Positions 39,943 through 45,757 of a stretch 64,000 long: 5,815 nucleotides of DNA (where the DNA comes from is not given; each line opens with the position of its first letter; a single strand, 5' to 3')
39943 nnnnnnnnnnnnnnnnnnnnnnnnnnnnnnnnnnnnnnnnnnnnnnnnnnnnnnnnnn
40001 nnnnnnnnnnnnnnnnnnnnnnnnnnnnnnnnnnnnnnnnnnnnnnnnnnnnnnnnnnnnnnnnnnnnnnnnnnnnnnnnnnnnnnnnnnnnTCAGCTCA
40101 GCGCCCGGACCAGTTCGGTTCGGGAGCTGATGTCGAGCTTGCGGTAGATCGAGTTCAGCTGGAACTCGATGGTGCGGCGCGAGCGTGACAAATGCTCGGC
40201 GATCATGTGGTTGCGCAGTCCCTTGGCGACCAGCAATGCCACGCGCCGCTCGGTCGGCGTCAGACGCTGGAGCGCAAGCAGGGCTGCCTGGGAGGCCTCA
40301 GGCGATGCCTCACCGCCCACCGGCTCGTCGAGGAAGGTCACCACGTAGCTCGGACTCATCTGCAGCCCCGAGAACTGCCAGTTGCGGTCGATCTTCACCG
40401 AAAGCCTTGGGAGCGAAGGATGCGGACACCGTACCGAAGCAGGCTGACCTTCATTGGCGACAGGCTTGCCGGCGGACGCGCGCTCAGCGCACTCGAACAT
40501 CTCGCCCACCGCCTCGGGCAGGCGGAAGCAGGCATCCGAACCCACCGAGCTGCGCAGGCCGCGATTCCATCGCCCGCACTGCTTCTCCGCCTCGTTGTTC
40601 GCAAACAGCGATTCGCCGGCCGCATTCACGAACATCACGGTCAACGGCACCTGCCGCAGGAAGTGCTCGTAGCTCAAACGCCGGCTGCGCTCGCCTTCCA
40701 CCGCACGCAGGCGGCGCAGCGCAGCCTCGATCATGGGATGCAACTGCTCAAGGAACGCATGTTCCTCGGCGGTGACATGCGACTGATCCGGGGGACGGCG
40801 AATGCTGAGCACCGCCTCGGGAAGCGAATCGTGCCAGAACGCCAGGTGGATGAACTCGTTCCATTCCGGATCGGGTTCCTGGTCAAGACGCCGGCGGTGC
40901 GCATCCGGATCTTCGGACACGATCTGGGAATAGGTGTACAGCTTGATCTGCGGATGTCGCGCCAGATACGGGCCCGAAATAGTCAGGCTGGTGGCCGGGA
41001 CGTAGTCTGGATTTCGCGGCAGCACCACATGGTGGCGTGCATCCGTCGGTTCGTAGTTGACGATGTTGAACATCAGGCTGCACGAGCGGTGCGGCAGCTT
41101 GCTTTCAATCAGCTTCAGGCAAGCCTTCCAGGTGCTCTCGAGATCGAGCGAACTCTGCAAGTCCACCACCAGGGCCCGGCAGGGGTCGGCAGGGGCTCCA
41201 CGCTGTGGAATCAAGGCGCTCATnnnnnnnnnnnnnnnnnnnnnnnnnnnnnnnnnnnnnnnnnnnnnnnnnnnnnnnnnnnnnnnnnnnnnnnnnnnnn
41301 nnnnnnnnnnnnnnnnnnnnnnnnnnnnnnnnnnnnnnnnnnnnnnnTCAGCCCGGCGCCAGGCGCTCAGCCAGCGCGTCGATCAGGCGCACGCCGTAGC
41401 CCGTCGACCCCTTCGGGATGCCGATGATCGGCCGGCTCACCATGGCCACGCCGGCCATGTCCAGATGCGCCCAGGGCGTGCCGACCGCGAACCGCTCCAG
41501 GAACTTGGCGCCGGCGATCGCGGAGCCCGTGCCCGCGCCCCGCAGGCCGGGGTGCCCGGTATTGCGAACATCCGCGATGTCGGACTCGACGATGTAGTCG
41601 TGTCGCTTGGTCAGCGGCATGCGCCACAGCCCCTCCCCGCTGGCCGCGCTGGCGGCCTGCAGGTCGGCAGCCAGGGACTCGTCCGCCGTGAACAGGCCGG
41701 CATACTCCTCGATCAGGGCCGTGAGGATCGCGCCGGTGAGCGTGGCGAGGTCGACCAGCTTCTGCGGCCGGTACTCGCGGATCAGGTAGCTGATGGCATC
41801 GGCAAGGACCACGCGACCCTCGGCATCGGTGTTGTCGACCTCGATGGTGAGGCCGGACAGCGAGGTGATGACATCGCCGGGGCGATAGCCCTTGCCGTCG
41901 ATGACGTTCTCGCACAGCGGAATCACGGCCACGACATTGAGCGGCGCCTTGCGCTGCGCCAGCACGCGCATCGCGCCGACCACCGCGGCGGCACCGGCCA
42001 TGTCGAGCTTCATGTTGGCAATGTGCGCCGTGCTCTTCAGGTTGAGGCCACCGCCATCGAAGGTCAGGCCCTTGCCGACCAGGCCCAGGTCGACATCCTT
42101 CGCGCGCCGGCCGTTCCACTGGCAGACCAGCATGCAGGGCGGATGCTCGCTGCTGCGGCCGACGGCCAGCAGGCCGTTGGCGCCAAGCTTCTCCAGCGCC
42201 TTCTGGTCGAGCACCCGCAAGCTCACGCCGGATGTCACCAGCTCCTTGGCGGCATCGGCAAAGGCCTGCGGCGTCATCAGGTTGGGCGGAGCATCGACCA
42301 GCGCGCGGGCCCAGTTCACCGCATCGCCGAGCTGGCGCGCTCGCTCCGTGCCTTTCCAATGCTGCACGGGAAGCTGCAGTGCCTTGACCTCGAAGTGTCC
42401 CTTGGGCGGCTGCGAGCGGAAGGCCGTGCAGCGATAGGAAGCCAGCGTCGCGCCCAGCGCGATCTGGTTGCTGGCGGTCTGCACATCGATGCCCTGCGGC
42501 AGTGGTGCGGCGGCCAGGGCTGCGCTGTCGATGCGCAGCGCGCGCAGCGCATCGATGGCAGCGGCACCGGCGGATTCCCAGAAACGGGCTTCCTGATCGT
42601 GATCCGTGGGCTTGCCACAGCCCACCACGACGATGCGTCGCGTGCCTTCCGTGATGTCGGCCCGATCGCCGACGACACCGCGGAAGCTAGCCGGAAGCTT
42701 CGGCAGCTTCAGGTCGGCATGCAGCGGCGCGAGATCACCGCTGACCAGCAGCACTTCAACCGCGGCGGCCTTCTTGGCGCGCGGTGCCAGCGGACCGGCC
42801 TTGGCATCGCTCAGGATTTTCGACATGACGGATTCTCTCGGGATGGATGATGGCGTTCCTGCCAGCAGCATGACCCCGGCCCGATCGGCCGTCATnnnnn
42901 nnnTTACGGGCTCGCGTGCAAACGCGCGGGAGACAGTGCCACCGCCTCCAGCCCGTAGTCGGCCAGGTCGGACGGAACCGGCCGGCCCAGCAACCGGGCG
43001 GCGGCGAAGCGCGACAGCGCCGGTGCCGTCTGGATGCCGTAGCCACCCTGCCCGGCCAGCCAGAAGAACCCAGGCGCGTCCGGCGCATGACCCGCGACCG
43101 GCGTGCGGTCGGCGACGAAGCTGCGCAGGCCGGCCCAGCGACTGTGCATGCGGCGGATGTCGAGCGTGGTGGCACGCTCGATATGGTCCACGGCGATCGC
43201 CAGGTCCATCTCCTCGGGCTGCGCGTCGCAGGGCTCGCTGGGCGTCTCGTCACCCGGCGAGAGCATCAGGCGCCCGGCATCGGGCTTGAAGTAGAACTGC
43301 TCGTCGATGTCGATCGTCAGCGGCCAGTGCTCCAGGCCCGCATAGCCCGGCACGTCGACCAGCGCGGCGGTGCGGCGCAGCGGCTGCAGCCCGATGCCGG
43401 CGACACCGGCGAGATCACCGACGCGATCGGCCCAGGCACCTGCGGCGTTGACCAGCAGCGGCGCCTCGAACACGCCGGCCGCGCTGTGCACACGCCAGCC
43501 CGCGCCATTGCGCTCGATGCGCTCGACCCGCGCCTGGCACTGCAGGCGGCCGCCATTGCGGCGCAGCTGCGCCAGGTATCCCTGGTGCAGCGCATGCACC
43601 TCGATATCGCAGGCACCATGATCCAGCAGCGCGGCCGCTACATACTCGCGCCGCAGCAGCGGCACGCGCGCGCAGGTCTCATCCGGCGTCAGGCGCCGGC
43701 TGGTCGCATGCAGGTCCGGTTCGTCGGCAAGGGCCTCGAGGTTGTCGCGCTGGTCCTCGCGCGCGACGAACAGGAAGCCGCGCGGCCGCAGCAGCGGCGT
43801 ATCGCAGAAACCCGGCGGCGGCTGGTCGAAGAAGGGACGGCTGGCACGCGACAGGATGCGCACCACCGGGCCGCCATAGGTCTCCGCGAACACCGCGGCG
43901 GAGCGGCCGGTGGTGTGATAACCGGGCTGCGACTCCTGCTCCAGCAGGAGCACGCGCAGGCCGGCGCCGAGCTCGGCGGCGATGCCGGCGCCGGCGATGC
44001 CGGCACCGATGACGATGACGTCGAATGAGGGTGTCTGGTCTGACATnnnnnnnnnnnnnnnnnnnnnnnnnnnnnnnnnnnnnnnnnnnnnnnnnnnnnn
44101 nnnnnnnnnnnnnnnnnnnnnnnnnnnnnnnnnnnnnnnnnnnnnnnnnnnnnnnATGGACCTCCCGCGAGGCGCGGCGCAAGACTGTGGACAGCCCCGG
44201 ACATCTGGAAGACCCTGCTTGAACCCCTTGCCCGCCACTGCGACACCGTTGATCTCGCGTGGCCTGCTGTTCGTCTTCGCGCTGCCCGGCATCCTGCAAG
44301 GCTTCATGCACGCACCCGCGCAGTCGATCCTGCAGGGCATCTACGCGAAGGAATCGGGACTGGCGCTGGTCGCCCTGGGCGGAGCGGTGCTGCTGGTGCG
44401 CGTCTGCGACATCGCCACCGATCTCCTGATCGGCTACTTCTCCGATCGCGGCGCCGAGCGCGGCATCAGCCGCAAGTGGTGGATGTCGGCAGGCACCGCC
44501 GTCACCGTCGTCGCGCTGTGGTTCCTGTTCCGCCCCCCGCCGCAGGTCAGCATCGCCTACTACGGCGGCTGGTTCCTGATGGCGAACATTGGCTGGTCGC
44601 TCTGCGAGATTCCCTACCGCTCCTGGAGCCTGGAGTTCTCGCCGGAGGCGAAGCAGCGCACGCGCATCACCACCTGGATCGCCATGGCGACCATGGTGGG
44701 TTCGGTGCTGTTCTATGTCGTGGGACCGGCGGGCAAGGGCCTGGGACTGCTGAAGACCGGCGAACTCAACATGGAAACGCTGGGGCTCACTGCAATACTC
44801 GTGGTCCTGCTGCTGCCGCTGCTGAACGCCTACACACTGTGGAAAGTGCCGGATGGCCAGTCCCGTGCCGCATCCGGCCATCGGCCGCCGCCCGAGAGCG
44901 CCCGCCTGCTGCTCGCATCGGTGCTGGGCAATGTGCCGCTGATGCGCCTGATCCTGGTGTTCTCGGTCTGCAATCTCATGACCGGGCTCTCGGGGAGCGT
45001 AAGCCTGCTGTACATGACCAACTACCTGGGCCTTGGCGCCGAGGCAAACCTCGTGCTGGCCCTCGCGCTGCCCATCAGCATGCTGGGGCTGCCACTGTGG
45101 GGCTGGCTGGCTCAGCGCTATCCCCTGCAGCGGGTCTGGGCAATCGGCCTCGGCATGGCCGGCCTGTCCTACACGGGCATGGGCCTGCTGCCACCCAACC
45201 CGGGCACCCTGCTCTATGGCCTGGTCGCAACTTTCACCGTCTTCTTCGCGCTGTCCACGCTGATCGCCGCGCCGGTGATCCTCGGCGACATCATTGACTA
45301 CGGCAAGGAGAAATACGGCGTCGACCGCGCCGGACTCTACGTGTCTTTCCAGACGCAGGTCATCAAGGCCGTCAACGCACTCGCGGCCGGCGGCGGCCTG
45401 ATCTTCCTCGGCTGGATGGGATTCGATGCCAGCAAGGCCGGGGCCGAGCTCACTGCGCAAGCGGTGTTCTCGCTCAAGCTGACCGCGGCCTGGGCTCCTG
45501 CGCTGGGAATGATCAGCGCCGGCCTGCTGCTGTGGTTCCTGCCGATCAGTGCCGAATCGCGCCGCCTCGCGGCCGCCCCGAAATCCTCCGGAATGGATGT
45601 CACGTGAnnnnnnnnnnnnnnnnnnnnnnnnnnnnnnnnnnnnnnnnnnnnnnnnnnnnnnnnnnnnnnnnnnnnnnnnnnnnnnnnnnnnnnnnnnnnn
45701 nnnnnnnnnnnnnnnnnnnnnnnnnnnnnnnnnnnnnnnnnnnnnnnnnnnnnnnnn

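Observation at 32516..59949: Candidate uncharacterised uptake and catabolism system for D-amino-acid-containing peptides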

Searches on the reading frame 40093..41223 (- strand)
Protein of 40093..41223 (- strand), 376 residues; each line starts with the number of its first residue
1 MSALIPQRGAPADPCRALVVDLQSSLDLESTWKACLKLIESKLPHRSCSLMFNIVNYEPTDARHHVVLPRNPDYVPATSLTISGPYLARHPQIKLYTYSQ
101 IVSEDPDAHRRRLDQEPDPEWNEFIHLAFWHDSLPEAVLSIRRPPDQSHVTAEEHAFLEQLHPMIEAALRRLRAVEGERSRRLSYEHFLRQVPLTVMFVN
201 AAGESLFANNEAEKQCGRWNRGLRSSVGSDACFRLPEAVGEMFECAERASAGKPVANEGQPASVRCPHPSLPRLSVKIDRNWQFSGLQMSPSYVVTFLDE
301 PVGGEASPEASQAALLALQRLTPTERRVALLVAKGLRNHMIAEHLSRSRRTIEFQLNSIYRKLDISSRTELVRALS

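Call 5: search_protein_families(library=pfam, proteins=[window:40093-41223:-], max_evalue=0.001)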
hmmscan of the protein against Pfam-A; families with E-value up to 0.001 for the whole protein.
window:40093-41223:- (376 aa): 1 family
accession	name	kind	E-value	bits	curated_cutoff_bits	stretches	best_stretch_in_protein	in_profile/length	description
PF00196.25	GerE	-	3.1e-12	46.4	23.5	1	320-373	2-55/57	Bacterial regulatory proteins, luxR family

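Call 7: search_protein_families(library=ncbifam, proteins=[window:40093-41223:-], max_evalue=0.00001)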
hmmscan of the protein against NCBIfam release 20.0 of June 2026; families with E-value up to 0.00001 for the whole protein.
window:40093-41223:- (376 aa): 9 families
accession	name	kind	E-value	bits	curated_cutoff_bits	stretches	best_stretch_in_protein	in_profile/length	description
NF011896.0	PRK15369.1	equivalog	8e-08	32.1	242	1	297-373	126-202/211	two component system response regulator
NF047785.1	respo_reg_MadR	equivalog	1.4e-07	31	300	1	318-373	146-201/209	MadR family response regulator transcription factor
NF052445.1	RespRegMctR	equivalog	2.1e-07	30.6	300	1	319-373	143-197/205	two-component system response regulator MctR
NF041830.1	RR_TF_ErdR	exception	3.5e-07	30.2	390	1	309-370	139-200/213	response regulator transcription factor ErdR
NF040749.1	tetrathio_RR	equivalog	3.5e-07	30.1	290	1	316-375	129-188/191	tetrathionate respiration response regulator TtrR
NF047608.1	LIC13292_fam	subfamily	7.7e-07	29.4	200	1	320-367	102-149/166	LIC13292 family transcriptional regulator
NF041232.1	BagY_FevT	exception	2.4e-06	26.7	700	0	320-374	296-350/367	LuxR family transcriptional regulator BagY/FevT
NF007935.0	PRK10651.1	equivalog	2.5e-06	26.8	250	1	315-370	150-205/216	two-component system response regulator NarL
NF052366.1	photon_PedR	equivalog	5.1e-06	26.6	120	1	324-373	6-55/74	photosynthetic electron transport-dependent transcriptional regulator PedR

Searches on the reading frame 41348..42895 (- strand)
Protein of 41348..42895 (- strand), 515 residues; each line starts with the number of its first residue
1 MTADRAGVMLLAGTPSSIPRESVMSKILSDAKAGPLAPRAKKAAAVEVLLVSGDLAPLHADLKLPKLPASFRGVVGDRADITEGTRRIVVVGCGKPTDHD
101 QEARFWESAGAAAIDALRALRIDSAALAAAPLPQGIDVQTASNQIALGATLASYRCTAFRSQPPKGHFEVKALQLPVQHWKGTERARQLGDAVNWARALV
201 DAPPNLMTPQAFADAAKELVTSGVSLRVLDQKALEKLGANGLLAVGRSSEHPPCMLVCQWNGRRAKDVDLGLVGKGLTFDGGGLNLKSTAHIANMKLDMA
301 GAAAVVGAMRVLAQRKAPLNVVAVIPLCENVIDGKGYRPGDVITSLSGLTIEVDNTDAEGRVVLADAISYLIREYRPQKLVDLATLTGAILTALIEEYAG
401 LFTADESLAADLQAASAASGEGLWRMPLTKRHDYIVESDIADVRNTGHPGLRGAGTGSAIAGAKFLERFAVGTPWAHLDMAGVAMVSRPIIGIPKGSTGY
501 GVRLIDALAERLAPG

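Call 5: search_protein_families(library=pfam, proteins=[window:41348-42895:-], max_evalue=0.001)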
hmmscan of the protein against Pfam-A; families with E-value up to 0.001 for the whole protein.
window:41348-42895:- (515 aa): 2 families
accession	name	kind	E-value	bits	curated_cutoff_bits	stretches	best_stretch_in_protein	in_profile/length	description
PF00883.26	Peptidase_M17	-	4.1e-110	368.4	25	1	194-505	1-309/310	Cytosol aminopeptidase family, catalytic domain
PF02789.23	Peptidase_M17_N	-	2.7e-09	37.4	23.4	1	84-162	51-128/129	Cytosol aminopeptidase family, N-terminal domain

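Call 7: search_protein_families(library=ncbifam, proteins=[window:41348-42895:-], max_evalue=0.00001)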
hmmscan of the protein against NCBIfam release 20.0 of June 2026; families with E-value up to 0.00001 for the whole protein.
window:41348-42895:- (515 aa): 13 families
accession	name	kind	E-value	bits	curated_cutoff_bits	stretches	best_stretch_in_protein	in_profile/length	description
NF002077.0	PRK00913.2-4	equivalog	1.8e-129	433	471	1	83-509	70-495/501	leucyl aminopeptidase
NF002075.0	PRK00913.2-2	equivalog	3.9e-118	395.5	468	1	82-510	72-497/502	leucyl aminopeptidase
NF002073.0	PRK00913.1-2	equivalog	2.7e-112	376.2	432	1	84-513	78-502/505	leucyl aminopeptidase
NF002083.0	PRK00913.3-5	equivalog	3.6e-111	372.5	468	1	83-511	62-489/492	leucyl aminopeptidase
NF002074.0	PRK00913.1-4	equivalog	2e-106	356.8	415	1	85-505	70-486/496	leucyl aminopeptidase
NF002076.0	PRK00913.2-3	equivalog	4.8e-104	349.1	491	1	83-505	69-486/494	leucyl aminopeptidase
NF002082.0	PRK00913.3-4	equivalog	2.6e-95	320.1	552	1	179-505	175-496/504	leucyl aminopeptidase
NF002072.0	PRK00913.1-1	equivalog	5.8e-83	279.2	826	1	184-505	171-488/502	leucyl aminopeptidase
NF002080.0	PRK00913.3-2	equivalog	6.8e-81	272.4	475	1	175-486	117-425/447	leucyl aminopeptidase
NF002078.0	PRK00913.2-5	equivalog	4.9e-78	262.9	622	1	189-505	176-490/500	leucyl aminopeptidase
NF002081.0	PRK00913.3-3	equivalog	3.5e-76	257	485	1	108-505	73-474/485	leucyl aminopeptidase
NF003450.0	PRK05015.1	equivalog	2.8e-68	230.5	437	1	184-508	98-424/429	aminopeptidase PepB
NF002079.0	PRK00913.3-1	equivalog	2.8e-52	178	1013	1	188-512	169-492/496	leucyl aminopeptidase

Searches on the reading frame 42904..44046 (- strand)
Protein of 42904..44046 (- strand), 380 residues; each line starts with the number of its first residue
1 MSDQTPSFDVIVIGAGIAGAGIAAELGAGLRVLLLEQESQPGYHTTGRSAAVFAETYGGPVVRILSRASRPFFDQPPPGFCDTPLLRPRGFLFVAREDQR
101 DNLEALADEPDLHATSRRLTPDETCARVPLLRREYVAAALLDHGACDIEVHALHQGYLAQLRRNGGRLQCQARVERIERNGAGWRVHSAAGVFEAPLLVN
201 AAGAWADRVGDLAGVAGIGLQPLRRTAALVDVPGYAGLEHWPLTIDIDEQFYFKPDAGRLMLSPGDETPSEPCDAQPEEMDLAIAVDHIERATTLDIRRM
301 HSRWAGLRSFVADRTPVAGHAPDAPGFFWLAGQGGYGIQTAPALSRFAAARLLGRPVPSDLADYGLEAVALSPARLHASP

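Call 5: search_protein_families(library=pfam, proteins=[window:42904-44046:-], max_evalue=0.001)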
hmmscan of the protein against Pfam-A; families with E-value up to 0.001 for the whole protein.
window:42904-44046:- (380 aa): 3 families
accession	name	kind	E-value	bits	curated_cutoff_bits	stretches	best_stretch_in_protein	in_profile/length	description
PF01266.30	DAO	-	9.3e-56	190.3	27.9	1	9-350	1-352/353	FAD dependent oxidoreductase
PF13450.12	NAD_binding_8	-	1.2e-05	26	21.9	1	12-58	1-48/68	NAD(P)-binding Rossmann-like domain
PF07992.20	Pyr_redox_2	-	0.00015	21.8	26.1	0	8-43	1-37/291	Pyridine nucleotide-disulphide oxidoreductase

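Call 7: search_protein_families(library=ncbifam, proteins=[window:42904-44046:-], max_evalue=0.00001)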
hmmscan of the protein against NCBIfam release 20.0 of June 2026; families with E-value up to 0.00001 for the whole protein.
window:42904-44046:- (380 aa): 15 families
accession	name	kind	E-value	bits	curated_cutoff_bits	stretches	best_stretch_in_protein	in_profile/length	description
NF033460.1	glycerol3P_ox_II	equivalog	2.6e-13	49.9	460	1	122-218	124-220/361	type 2 glycerol-3-phosphate oxidase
NF002480.1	PRK01747.1-1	equivalog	5e-13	48.3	540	1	8-361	249-626/645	bifunctional tRNA (5-methylaminomethyl-2-thiouridine)(34)-methyltransferase MnmC2/FAD-dependent 5-carboxymethylaminomethyl-2-thiouridine(34)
NF008726.1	PRK11728.1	equivalog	5.6e-13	48.5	299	1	9-215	2-211/389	L-2-hydroxyglutarate oxidase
NF008425.0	PRK11259.1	equivalog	2.6e-12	46.4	257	1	7-365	4-371/377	N-methyl-L-tryptophan oxidase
TIGR03197.1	MnmC_Cterm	equivalog_domain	1.4e-11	44.1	174.2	0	9-53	1-46/400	FAD-dependent 5-carboxymethylaminomethyl-2-thiouridine(34) oxidoreductase MnmC1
TIGR02352.1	thiamin_ThiO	equivalog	9.3e-11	41.4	250.8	1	10-224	1-224/351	glycine oxidase ThiO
NF050086.1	pipecolate_AmaA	exception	4.6e-10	38.7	600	1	134-207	165-238/425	L-pipecolate oxidase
NF009906.0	PRK13369.1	equivalog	7.9e-10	37.9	352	0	5-39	4-39/502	glycerol-3-phosphate dehydrogenase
NF008899.0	PRK12266.1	equivalog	2.2e-09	36.3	360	0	4-39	3-39/508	glycerol-3-phosphate dehydrogenase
TIGR03377.1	glycerol3P_GlpA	equivalog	3.1e-08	32.6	552.8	0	115-222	108-219/530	anaerobic glycerol-3-phosphate dehydrogenase subunit GlpA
TIGR01377.1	soxA_mon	subfamily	5.4e-08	32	479.65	1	8-264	1-262/381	amino oxidase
TIGR02032.1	GG-red-SF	subfamily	1.7e-07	31.2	158.8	1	8-44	1-38/297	geranylgeranyl reductase family protein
TIGR03364.1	HpnW_proposed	hypoth_equivalog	1.8e-07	30.6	285.1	1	9-195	2-186/365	TIGR03364 family FAD-dependent oxidoreductase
NF001933.0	PRK00711.1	subfamily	6.8e-06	25.3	383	0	301-368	349-415/429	D-amino acid dehydrogenase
TIGR01988.1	Ubi-OHases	subfamily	8e-06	24.9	224.65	0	9-52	1-49/387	ubiquinone biosynthesis hydroxylase, UbiH/UbiF/VisC/COQ6 family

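Call 15: search_solved_structures(query=window:42904-44046:-, max_evalue=0.00001)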
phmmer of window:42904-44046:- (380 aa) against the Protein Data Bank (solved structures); distinct sequences matched with E-value up to 0.00001: 10.
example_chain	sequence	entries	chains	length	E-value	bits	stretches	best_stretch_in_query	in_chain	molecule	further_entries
3nyc_A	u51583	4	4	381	7.5e-104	351.2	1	8-376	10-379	D-Arginine Dehydrogenase | FAD-dependent catabolic D-arginine dehydrogenase, DauA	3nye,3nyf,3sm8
6p9d_A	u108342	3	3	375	2.7e-103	349.3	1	9-376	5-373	FAD-dependent catabolic D-arginine dehydrogenase DauA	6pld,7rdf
5l46_A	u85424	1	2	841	3.6e-11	46.1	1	9-267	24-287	Dimethylglycine dehydrogenase, mitochondrial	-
4p9s_A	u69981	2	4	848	5.5e-11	45.5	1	9-267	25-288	Dimethylglycine dehydrogenase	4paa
4pab_A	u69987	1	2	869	8.3e-11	44.9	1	9-268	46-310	Dimethylglycine dehydrogenase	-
1y56_B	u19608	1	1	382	1e-10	44.6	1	8-350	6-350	sarcosine oxidase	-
3axb_A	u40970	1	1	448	7.6e-09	38.4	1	4-111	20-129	Putative oxidoreductase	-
4ysh_A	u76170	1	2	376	8.4e-09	38.3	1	5-366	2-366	Glycine oxidase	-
3vqr_A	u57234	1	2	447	8.9e-09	38.2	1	4-111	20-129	Putative oxidoreductase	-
3v76_A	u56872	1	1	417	2e-06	30.4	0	146-206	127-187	Flavoprotein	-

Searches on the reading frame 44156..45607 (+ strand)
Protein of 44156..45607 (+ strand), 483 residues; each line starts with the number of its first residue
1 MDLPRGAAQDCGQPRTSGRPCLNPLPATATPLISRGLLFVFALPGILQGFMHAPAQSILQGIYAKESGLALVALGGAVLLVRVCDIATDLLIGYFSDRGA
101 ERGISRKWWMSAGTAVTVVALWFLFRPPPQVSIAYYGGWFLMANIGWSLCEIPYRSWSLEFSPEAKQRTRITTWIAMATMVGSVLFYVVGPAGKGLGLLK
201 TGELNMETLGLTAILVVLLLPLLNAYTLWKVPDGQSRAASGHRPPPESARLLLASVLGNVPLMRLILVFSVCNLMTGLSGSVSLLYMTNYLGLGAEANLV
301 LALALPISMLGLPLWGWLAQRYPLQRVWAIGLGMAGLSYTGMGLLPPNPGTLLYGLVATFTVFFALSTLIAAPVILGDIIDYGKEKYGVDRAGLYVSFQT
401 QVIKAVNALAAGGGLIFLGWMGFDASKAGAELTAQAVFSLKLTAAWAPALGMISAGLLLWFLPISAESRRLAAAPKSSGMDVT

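Call 5: search_protein_families(library=pfam, proteins=[window:44156-45607:+], max_evalue=0.001)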
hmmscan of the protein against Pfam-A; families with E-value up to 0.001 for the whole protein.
window:44156-45607:+ (483 aa): 2 families
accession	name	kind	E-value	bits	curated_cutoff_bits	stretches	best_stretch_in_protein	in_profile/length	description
PF13347.12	MFS_2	-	2.3e-52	178.4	27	1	41-465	2-426/427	MFS/sugar transport protein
PF07690.21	MFS_1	-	2e-11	43.8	33.4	1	87-367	47-311/347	Major Facilitator Superfamily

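Call 7: search_protein_families(library=ncbifam, proteins=[window:44156-45607:+], max_evalue=0.00001)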
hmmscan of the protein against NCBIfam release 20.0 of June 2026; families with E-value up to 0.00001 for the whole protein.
window:44156-45607:+ (483 aa): 4 families
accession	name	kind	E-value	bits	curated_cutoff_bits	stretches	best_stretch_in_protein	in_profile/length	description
TIGR00792.1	gph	subfamily_domain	3.5e-29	101.7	231.35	1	64-463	27-421/437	glycoside-pentoside-hexuronide (GPH):cation symporter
NF007353.0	PRK09848.1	equivalog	2.4e-15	56.3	528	1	45-466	17-431/457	glucuronide transporter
NF007237.0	PRK09669.1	subfamily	5.2e-14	51.7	610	1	62-462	35-428/461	putative symporter YagG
NF007749.0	PRK10429.1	equivalog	6.2e-13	48.4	456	1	69-455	39-425/473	melibiose:sodium transporter MelB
